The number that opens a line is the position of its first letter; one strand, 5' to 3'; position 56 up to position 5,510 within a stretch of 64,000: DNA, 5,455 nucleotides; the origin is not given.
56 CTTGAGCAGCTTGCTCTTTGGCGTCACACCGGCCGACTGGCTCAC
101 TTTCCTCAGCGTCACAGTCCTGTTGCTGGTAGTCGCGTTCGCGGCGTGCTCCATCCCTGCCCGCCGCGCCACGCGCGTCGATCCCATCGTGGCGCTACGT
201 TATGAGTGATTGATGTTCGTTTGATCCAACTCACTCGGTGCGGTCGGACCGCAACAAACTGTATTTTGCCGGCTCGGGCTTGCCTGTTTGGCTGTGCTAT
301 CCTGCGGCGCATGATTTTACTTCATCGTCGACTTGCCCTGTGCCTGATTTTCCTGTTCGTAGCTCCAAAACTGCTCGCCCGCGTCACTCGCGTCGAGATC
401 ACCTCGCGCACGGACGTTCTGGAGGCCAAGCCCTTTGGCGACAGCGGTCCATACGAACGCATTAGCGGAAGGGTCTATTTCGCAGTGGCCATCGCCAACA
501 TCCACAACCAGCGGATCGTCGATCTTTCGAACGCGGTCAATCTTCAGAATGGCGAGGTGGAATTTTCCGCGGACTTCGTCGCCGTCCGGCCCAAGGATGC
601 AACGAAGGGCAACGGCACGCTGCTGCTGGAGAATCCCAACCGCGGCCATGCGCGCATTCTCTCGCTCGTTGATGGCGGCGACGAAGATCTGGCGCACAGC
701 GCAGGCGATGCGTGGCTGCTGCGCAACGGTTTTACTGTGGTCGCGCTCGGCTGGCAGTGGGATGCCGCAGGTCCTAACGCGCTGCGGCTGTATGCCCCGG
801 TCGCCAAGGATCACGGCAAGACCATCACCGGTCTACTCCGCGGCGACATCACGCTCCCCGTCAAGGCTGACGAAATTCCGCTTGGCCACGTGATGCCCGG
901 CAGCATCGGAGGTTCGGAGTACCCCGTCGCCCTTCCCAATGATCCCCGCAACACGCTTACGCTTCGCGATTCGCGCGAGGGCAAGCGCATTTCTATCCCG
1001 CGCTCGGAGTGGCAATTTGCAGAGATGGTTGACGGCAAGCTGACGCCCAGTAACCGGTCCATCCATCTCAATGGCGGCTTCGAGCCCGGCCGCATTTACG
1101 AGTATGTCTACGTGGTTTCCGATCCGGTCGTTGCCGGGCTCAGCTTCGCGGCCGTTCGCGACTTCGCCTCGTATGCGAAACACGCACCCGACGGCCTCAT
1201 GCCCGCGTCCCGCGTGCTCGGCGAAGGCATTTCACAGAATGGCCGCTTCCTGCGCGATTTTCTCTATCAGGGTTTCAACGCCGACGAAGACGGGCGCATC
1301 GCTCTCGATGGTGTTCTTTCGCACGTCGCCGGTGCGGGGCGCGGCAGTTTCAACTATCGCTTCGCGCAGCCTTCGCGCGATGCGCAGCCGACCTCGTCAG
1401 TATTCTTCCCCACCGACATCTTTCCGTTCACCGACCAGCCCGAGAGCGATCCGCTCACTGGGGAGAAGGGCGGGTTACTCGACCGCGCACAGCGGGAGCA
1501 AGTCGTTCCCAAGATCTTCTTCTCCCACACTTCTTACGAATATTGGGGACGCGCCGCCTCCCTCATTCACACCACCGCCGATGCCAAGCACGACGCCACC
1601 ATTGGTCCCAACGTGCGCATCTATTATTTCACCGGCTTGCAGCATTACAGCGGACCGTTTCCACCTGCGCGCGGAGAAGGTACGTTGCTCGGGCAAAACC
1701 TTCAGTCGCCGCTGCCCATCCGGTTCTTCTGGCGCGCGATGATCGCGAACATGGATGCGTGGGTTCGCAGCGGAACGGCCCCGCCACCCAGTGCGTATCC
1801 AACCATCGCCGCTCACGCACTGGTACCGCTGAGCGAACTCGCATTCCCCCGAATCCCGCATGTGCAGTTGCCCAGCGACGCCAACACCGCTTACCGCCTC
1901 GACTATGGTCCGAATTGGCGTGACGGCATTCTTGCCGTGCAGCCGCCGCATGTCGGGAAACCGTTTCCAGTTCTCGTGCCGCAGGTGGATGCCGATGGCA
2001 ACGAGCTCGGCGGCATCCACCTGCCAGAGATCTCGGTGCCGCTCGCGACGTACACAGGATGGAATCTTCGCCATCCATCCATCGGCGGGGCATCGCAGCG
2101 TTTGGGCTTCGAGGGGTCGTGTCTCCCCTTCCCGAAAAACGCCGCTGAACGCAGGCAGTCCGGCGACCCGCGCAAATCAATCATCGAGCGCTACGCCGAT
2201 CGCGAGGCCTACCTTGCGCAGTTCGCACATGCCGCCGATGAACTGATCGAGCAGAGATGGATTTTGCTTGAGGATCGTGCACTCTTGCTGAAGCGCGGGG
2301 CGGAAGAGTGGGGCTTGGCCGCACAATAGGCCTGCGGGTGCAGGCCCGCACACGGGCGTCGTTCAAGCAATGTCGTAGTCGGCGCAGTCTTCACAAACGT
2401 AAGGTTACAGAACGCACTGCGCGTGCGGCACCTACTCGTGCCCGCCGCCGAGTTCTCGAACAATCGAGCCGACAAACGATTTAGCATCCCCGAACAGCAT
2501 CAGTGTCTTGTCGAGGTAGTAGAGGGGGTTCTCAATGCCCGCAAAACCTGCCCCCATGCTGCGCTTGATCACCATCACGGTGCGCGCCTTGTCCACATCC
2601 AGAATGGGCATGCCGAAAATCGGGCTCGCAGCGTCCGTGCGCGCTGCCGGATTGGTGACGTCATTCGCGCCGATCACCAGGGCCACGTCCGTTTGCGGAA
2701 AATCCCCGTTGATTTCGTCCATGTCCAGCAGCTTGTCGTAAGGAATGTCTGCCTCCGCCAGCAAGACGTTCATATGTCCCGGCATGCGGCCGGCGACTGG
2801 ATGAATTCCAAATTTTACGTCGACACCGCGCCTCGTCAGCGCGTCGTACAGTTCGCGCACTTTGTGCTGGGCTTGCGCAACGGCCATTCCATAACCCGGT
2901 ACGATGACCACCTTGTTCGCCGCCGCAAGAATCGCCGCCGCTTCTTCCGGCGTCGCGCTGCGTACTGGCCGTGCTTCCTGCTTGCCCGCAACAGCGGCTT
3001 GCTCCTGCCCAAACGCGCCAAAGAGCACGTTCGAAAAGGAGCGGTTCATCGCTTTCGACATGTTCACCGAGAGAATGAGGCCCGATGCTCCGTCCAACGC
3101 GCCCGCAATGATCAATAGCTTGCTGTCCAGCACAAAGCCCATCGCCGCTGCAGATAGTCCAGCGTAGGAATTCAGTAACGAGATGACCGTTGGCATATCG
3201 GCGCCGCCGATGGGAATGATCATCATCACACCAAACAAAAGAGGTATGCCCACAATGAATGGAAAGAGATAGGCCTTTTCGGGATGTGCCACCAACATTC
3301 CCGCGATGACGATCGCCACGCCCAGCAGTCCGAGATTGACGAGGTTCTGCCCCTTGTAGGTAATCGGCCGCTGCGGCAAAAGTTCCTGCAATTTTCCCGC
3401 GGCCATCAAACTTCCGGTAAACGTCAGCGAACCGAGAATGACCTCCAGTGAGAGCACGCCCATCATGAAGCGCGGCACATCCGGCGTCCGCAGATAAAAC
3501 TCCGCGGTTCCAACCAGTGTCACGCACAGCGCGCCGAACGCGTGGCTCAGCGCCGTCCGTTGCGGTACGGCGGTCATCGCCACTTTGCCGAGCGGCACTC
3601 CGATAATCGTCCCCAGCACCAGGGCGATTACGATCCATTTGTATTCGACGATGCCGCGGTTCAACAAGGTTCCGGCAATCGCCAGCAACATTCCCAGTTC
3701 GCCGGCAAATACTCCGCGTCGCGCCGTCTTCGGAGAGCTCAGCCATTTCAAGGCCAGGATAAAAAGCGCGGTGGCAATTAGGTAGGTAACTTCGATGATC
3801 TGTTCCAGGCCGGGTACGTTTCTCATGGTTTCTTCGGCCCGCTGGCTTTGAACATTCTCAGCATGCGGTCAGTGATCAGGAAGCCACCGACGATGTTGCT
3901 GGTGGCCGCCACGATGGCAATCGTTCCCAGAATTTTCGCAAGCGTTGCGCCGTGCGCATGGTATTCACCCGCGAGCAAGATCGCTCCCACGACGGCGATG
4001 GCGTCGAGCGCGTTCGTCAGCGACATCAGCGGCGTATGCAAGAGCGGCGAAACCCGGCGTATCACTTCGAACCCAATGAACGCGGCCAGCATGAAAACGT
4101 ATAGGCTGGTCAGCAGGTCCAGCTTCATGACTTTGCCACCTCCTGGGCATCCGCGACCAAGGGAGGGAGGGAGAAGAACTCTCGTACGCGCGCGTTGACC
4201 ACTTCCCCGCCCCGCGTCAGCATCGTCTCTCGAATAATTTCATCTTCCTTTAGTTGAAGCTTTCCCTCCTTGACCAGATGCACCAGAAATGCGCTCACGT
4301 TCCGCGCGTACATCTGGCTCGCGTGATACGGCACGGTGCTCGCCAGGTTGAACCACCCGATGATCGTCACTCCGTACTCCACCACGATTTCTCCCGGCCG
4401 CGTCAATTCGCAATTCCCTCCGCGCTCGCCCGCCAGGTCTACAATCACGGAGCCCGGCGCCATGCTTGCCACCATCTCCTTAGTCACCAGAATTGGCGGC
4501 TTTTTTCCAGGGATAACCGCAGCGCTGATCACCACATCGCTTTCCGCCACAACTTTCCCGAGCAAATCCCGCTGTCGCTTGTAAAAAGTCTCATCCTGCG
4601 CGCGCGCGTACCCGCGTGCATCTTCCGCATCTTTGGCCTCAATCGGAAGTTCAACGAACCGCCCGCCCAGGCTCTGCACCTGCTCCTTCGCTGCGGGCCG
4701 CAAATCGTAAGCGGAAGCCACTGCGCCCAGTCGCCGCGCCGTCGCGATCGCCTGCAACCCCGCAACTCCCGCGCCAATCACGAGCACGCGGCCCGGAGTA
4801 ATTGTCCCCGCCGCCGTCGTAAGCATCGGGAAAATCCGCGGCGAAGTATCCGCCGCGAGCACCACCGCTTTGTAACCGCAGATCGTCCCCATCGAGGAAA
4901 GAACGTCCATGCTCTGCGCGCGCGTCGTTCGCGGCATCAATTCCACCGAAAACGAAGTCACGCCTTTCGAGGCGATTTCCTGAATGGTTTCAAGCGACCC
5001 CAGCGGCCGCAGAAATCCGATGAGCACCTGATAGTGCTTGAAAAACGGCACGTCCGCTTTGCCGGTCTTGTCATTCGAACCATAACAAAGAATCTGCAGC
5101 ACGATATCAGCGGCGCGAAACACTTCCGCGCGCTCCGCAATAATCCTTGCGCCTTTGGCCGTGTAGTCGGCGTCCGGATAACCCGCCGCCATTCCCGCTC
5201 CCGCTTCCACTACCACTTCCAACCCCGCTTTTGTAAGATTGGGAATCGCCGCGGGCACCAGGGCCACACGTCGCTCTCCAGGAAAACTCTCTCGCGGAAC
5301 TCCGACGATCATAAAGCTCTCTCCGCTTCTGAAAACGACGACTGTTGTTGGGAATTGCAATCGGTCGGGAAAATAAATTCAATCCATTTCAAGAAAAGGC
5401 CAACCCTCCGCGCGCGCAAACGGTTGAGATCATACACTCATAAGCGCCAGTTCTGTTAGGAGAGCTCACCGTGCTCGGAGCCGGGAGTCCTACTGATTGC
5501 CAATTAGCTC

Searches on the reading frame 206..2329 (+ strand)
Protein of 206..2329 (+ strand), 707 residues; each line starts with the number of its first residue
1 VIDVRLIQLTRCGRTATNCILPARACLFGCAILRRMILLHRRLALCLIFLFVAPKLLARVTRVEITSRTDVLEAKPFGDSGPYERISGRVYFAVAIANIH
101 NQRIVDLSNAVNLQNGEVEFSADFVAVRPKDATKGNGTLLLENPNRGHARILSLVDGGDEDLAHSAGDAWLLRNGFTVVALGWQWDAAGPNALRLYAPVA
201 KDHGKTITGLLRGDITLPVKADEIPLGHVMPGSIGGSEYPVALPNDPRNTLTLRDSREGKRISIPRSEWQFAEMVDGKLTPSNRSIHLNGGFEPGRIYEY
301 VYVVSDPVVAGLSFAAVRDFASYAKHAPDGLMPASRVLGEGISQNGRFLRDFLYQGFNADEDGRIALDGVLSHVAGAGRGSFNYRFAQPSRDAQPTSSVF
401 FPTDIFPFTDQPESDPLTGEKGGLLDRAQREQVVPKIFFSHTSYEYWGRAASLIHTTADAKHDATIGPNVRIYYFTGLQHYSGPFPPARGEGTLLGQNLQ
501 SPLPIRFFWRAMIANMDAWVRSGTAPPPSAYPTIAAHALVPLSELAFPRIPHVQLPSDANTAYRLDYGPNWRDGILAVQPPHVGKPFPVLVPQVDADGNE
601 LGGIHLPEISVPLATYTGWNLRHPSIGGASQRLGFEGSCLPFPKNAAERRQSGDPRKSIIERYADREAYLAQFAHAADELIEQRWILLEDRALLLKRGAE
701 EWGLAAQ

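Call 21: search_protein_families(library=pfam, proteins=[window:206-2329:+], max_evalue=0.00001)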
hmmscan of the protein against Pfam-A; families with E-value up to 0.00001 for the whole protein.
window:206-2329:+ (707 aa): 1 family
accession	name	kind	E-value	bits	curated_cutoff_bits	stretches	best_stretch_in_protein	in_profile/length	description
PF20091.5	Abhydrolase_10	-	8.9e-41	140.7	23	1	292-695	129-428/429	Alpha/beta hydrolase domain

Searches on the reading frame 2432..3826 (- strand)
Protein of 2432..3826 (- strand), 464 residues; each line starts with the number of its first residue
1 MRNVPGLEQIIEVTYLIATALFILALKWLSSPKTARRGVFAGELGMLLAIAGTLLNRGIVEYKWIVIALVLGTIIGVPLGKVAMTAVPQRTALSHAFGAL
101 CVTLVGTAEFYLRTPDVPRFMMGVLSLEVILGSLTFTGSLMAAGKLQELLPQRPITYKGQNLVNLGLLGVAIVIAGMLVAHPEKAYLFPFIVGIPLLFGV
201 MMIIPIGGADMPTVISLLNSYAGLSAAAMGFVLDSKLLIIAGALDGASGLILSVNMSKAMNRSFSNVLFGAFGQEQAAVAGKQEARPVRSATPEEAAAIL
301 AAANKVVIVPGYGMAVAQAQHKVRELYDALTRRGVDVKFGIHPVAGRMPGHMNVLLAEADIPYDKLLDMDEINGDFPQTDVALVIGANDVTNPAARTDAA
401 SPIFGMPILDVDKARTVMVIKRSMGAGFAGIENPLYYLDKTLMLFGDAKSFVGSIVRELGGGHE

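Call 21: search_protein_families(library=pfam, proteins=[window:2432-3826:-], max_evalue=0.00001)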
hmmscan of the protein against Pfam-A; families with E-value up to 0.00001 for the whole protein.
window:2432-3826:- (464 aa): 1 family
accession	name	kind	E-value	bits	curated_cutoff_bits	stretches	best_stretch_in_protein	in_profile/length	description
PF02233.22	PNTB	-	3.9e-177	590.2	31.7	1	12-457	2-455/456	NAD(P) transhydrogenase beta subunit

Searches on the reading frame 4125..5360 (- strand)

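Call 21: search_protein_families(library=pfam, proteins=[window:4125-5360:-], max_evalue=0.00001)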
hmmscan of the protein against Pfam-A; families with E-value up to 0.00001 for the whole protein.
window:4125-5360:- (411 aa): 2 families
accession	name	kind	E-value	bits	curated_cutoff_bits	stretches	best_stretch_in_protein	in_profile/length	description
PF01262.27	AlaDh_PNT_C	-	6.4e-65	219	23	1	165-389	1-213/214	Alanine dehydrogenase/PNT, C-terminal domain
PF05222.21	AlaDh_PNT_N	-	2.1e-36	125.6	30.4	1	20-160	1-135/136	Alanine dehydrogenase/PNT, N-terminal domain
